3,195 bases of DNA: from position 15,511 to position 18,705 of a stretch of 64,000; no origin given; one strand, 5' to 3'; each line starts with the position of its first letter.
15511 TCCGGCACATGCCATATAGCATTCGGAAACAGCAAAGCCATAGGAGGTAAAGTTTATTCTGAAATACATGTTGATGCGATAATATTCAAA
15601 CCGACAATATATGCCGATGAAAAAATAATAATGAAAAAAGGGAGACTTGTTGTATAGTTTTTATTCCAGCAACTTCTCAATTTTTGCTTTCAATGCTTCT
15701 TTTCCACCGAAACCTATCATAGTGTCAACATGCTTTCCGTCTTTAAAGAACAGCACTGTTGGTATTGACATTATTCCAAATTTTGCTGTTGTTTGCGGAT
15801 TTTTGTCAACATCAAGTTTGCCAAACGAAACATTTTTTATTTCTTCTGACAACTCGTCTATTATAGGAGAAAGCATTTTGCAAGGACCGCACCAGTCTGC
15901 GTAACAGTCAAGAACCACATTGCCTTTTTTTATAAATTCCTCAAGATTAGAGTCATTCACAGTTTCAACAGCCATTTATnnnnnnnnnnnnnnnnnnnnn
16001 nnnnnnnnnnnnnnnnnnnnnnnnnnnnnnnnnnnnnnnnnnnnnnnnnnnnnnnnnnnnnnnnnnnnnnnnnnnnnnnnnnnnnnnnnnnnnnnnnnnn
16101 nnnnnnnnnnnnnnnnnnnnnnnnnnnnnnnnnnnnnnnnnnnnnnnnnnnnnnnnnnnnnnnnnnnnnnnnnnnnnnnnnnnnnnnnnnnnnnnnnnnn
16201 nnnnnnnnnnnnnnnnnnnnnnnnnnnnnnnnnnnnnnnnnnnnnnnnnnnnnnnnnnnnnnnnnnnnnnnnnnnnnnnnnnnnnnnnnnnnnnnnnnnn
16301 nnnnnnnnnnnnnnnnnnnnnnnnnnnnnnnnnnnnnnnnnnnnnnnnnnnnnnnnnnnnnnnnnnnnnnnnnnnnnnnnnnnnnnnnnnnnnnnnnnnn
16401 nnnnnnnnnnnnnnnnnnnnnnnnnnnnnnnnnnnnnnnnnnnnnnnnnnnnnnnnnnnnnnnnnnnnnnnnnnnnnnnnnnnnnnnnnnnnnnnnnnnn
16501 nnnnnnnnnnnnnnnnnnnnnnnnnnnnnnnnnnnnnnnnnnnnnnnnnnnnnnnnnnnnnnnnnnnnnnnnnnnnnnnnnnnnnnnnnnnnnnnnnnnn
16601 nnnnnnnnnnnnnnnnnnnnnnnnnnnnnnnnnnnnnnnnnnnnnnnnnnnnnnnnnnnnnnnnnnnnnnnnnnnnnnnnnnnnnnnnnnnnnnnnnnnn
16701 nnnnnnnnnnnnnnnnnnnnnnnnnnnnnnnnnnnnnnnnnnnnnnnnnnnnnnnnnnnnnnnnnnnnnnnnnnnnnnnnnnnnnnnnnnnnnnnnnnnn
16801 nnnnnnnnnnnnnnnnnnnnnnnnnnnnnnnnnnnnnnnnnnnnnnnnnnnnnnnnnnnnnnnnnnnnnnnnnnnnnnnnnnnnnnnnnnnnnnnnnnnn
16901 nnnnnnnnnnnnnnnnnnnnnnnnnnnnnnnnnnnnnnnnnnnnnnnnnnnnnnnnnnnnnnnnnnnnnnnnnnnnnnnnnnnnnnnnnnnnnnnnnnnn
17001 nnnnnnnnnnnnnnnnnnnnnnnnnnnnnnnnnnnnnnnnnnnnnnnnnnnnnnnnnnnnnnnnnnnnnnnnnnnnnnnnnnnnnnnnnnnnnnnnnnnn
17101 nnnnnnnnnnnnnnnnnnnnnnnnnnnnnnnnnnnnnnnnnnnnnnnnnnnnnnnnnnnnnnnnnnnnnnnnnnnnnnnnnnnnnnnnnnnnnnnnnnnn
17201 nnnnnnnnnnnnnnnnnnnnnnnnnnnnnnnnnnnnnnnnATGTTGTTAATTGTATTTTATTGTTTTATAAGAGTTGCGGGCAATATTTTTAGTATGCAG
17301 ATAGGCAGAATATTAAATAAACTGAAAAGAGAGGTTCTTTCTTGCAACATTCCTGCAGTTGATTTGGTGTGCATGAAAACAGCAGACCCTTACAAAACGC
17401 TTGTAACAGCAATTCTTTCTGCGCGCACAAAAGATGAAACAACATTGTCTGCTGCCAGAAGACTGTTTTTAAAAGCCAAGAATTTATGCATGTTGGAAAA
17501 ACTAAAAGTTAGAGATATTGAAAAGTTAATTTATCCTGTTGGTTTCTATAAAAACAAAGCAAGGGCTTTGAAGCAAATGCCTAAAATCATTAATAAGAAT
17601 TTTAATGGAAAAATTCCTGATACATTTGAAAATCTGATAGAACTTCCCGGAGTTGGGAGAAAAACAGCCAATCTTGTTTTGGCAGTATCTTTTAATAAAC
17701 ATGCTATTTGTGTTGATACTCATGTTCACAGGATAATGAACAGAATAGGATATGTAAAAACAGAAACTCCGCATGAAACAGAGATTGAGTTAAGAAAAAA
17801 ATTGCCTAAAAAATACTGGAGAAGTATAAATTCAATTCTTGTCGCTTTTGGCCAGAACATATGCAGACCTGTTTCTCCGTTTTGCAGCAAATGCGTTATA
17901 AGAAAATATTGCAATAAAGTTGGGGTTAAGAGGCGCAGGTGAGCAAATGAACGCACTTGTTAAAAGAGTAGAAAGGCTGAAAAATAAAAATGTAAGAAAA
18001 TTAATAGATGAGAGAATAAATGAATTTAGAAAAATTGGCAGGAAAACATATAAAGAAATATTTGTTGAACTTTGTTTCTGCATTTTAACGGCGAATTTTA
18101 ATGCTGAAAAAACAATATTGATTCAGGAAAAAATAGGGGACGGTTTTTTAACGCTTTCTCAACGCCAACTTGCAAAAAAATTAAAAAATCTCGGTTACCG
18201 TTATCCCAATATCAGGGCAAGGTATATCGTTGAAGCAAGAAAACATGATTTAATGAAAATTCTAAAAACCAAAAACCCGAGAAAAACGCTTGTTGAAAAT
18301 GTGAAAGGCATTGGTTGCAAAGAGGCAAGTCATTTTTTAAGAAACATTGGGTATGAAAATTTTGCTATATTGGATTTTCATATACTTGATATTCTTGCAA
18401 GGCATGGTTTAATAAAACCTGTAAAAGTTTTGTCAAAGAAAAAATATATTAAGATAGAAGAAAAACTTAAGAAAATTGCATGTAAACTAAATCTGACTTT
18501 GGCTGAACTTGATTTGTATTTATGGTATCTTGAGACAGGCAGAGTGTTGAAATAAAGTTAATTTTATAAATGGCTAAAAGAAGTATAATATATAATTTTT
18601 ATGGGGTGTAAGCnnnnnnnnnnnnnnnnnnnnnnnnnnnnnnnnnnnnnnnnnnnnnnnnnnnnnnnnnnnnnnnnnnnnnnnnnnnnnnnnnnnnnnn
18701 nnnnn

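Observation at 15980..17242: Single polypeptide combining a radical-SAM-like N-terminal domain with an ArcS-type PC-X3-KPY C-terminal domain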

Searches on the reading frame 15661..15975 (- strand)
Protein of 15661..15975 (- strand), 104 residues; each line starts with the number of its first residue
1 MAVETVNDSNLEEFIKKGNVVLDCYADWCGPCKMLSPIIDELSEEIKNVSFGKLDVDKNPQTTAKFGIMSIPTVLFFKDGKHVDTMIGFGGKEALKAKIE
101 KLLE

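Call 26: search_protein_families(library=ncbifam, proteins=[window:15661-15975:-], max_evalue=0.0001)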
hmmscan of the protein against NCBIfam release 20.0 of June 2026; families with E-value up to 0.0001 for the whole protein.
window:15661-15975:- (104 aa): 11 families
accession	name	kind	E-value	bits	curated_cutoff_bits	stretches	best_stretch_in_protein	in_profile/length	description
TIGR01068.1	thioredoxin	equivalog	6.3e-34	116.2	96.8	1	7-102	2-100/101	thioredoxin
NF006898.0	PRK09381.1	equivalog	1e-22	80.6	138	1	14-98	17-103/109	thioredoxin TrxA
NF008229.0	PRK10996.1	equivalog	5.3e-19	68.3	125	1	8-97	42-133/141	thioredoxin TrxC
TIGR01126.1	pdi_dom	equivalog_domain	2.8e-16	59.7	107.2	1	6-84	1-85/105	protein disulfide-isomerase domain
NF047697.1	ThioredTrxAClost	equivalog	3.3e-15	56.1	140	1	8-103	6-101/105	thioredoxin TrxA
TIGR01130.1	ER_PDI_fam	subfamily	6.5e-14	52.3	344.25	1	2-84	2-89/476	protein disulfide-isomerase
NF001419.0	PRK00293.1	subfamily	2.1e-08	33.2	330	1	10-101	469-571/574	protein-disulfide reductase DsbD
NF002854.0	PRK03147.1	subfamily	9.5e-07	28.9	170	0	9-48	55-93/176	thiol-disulfide oxidoreductase ResA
TIGR00411.1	redox_disulf_1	equivalog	3.5e-06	27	92.75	1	29-102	11-81/82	MJ0307 family thioredoxin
NF045694.1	seleno_TsoB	exception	1.2e-05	23.6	805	1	17-81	474-548/572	rhodanese/DsbD fusion-like selenoprotein TsoB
TIGR02187.2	PDO_seleno_TRX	equivalog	6.4e-05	22.4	185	1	20-91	19-91/209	protein disulfide oxidoreductase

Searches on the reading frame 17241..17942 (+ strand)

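Call 26: search_protein_families(library=ncbifam, proteins=[window:17241-17942:+], max_evalue=0.0001)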
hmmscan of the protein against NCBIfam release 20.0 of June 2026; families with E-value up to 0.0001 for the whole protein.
window:17241-17942:+ (233 aa): 8 families
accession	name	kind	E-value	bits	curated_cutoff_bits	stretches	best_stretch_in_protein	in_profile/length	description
TIGR01083.1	nth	equivalog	2.5e-51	174.1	211.7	1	45-215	22-192/192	endonuclease III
NF007978.0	PRK10702.1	equivalog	9.8e-28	97.2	405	1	45-225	24-204/211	endonuclease III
TIGR01084.1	mutY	equivalog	1.2e-25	90.6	286.5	1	46-226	24-208/277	A/G-specific adenine glycosylase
NF053634.1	MonDNAglycDR2438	equivalog_domain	2.7e-19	69.6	400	1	49-226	19-206/219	monofunctional DNA glycosylase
NF008132.0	PRK10880.1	equivalog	3.9e-19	68.9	427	1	49-225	30-210/351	A/G-specific adenine glycosylase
NF010488.0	PRK13910.1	equivalog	1.7e-16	60.5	471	1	60-225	3-168/290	adenine-specific DNA glycosylase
NF010494.0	PRK13913.1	equivalog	7.4e-09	35.8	192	1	46-171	28-164/220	3-methyladenine DNA glycosylase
TIGR00588.1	ogg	subfamily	4.7e-07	29.2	397.85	1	127-187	217-279/310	8-oxoguanine DNA-glycosylase (ogg)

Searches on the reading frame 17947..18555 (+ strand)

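Call 26: search_protein_families(library=ncbifam, proteins=[window:17947-18555:+], max_evalue=0.0001)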
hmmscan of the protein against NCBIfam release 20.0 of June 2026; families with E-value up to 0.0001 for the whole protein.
window:17947-18555:+ (202 aa): 1 family
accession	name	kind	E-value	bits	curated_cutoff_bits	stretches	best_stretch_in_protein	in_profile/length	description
NF002305.0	PRK01229.1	equivalog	6e-71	238.2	183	1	3-202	3-210/210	N-glycosylase/DNA lyase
